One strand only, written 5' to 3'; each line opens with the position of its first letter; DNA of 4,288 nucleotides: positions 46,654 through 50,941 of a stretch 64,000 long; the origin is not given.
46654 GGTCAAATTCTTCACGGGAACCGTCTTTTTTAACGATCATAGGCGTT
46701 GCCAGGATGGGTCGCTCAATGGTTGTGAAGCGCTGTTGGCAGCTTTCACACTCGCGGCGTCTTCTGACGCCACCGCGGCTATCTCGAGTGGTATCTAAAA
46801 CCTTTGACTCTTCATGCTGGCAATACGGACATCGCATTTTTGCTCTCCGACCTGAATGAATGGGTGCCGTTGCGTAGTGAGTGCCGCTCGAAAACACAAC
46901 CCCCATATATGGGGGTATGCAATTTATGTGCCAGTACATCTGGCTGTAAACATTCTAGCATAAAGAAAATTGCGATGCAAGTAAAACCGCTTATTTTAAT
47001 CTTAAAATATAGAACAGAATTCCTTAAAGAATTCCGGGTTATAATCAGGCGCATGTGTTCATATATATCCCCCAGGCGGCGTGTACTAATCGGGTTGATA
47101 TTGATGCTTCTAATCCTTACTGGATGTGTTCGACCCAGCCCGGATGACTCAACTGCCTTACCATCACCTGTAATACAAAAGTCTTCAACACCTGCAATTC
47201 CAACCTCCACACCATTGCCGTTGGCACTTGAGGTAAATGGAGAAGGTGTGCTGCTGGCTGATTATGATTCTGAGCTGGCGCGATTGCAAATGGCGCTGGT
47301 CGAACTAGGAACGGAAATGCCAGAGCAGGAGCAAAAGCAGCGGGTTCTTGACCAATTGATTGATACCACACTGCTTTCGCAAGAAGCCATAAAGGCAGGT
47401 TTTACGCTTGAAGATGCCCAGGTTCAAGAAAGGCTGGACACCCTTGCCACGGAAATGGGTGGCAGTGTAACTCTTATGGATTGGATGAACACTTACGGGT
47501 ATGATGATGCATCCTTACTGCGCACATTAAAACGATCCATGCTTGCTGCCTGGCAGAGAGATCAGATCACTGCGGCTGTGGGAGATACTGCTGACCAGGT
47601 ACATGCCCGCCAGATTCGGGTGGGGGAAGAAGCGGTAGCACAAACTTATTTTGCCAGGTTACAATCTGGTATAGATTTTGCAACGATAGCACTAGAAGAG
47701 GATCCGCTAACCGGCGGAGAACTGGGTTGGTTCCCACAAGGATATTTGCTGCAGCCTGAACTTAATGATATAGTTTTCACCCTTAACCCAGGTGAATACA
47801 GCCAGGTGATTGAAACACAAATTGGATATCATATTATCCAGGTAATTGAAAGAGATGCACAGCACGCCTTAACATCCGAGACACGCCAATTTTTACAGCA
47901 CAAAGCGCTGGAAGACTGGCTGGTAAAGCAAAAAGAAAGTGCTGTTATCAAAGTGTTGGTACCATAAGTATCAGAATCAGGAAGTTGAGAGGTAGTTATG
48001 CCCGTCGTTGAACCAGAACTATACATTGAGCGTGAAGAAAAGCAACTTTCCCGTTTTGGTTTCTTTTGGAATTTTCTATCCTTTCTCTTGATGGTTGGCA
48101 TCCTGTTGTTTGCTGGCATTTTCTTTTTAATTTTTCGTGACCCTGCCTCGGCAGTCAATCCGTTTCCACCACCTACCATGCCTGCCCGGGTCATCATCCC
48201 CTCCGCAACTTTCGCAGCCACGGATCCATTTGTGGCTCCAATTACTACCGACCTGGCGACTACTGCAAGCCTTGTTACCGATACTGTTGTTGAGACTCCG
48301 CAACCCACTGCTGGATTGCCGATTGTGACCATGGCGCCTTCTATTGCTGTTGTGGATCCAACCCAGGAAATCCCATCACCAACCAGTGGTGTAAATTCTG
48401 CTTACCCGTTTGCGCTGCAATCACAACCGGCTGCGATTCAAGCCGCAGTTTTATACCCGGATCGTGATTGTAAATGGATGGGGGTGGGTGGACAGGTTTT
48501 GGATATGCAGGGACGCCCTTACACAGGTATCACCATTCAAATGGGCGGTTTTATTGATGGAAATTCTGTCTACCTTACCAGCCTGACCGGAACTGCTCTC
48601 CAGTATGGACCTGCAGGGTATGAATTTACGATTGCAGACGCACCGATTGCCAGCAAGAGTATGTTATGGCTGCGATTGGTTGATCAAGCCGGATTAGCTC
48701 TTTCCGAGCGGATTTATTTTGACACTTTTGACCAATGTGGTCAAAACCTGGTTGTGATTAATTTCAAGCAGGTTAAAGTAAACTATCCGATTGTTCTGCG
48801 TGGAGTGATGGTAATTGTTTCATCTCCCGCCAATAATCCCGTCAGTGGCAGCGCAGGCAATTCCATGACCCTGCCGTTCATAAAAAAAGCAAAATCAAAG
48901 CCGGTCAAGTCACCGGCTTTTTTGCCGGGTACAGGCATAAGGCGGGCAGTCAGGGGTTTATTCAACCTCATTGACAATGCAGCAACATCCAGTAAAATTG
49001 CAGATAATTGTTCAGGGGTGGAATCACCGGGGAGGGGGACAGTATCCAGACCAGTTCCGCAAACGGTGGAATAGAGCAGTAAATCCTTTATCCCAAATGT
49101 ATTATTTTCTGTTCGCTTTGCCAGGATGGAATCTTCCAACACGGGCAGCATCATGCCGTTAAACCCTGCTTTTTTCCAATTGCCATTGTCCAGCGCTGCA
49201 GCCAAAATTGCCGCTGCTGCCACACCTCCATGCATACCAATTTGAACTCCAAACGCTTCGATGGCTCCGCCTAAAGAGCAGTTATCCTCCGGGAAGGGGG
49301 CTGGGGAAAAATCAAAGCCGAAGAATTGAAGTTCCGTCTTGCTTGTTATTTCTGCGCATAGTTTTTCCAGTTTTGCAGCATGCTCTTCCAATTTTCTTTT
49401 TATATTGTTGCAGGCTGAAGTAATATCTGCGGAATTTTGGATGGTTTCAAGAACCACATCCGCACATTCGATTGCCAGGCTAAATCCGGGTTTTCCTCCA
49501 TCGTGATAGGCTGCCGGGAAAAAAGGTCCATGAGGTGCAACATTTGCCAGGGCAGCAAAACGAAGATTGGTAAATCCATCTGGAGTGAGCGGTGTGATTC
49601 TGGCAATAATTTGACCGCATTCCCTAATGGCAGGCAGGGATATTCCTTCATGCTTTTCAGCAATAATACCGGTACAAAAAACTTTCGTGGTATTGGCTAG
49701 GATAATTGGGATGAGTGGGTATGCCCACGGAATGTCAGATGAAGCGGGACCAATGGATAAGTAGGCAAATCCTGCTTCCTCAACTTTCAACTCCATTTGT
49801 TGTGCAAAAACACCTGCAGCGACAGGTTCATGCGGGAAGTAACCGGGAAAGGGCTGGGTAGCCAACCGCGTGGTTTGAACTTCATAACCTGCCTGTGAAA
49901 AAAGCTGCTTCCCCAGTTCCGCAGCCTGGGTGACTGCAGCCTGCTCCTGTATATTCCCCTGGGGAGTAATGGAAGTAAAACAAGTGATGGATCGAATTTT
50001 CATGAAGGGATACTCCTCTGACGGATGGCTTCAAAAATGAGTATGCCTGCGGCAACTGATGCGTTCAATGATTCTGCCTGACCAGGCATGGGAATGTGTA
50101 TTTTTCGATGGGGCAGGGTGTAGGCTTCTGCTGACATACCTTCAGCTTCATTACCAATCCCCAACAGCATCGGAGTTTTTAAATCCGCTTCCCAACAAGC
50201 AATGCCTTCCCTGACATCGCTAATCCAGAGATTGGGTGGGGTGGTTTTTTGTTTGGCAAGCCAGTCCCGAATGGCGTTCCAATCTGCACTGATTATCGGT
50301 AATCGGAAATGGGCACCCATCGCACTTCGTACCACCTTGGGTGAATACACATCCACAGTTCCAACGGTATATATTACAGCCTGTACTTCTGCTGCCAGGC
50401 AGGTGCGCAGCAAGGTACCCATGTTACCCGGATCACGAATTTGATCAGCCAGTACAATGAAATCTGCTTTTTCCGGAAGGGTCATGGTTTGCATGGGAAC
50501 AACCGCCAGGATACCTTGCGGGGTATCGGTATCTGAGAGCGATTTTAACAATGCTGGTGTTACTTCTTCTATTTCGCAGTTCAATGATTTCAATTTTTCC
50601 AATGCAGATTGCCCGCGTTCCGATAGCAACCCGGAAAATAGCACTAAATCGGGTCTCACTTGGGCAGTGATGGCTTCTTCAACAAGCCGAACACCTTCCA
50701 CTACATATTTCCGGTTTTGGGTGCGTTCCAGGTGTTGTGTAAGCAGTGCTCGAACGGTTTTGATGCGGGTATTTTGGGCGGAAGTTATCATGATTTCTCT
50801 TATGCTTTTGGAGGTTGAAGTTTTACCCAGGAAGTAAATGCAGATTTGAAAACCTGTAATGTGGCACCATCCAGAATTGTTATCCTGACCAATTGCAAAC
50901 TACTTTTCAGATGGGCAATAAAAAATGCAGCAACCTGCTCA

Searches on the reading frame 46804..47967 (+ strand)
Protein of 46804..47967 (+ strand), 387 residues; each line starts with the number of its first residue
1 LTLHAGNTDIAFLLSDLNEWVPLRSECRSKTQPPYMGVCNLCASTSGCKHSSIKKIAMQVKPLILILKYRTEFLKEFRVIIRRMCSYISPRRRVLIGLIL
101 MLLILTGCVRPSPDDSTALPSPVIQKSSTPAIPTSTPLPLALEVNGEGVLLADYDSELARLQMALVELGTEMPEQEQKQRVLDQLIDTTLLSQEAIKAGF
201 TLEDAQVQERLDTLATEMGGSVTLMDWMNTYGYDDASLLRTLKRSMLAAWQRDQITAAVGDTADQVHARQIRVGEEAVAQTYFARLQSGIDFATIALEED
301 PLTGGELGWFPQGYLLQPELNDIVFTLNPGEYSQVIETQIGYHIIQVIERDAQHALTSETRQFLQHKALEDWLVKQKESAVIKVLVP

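Call 43: search_protein_families(library=pfam, proteins=[window:46804-47967:+], max_evalue=0.00001)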
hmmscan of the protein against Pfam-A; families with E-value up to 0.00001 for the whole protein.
window:46804-47967:+ (387 aa): 5 families
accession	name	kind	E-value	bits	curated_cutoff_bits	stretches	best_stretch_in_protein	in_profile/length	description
PF13616.12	Rotamase_3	-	4.6e-13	50.2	22.5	1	276-350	37-115/116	PPIC-type PPIASE domain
PF00639.27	Rotamase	-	4.6e-11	44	21.7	1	277-348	20-96/97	PPIC-type PPIASE domain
PF13623.11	SurA_N_2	-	1.8e-09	38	28.5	1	142-213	44-121/145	SurA-like N-terminal domain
PF13145.12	Rotamase_2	-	2e-08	35.5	27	1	266-353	23-111/121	PPIC-type PPIASE domain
PF13624.11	SurA_N_3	-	9.6e-08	32.5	27.2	1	141-214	41-120/162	SurA-like N-terminal domain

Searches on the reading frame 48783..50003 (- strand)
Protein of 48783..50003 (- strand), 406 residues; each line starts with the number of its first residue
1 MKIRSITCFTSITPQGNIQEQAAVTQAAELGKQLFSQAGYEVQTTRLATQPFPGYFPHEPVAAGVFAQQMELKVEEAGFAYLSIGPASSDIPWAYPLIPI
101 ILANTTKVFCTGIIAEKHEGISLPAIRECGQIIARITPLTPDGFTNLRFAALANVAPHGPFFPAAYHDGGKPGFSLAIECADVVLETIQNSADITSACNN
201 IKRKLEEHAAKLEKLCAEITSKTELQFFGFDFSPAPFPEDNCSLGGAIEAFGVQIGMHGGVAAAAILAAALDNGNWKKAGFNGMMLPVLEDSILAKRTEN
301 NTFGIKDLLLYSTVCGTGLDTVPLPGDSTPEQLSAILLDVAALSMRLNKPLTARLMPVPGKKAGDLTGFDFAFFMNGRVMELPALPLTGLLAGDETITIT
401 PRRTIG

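Call 43: search_protein_families(library=pfam, proteins=[window:48783-50003:-], max_evalue=0.00001)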
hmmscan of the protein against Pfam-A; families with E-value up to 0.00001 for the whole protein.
window:48783-50003:- (406 aa): 1 family
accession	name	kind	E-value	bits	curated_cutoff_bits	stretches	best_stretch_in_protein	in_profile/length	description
PF05167.17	DUF711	-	1.7e-83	281.2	25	1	1-369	8-406/413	Uncharacterised ACR (DUF711)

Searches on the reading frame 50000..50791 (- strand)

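Call 43: search_protein_families(library=pfam, proteins=[window:50000-50791:-], max_evalue=0.00001)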
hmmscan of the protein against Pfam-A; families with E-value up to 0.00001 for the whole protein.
window:50000-50791:- (263 aa): 3 families
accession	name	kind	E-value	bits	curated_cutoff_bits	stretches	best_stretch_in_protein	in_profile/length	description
PF00588.24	SpoU_methylase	-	4.4e-30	105.1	29.7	1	111-252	2-141/142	SpoU rRNA Methylase family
PF22435.1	MRM3-like_sub_bind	-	1.2e-16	61.3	27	1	7-96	1-84/84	MRM3-like substrate binding domain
PF08032.17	SpoU_sub_bind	-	2.5e-09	37.8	22.8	1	30-101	1-73/76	RNA 2'-O ribose methyltransferase substrate binding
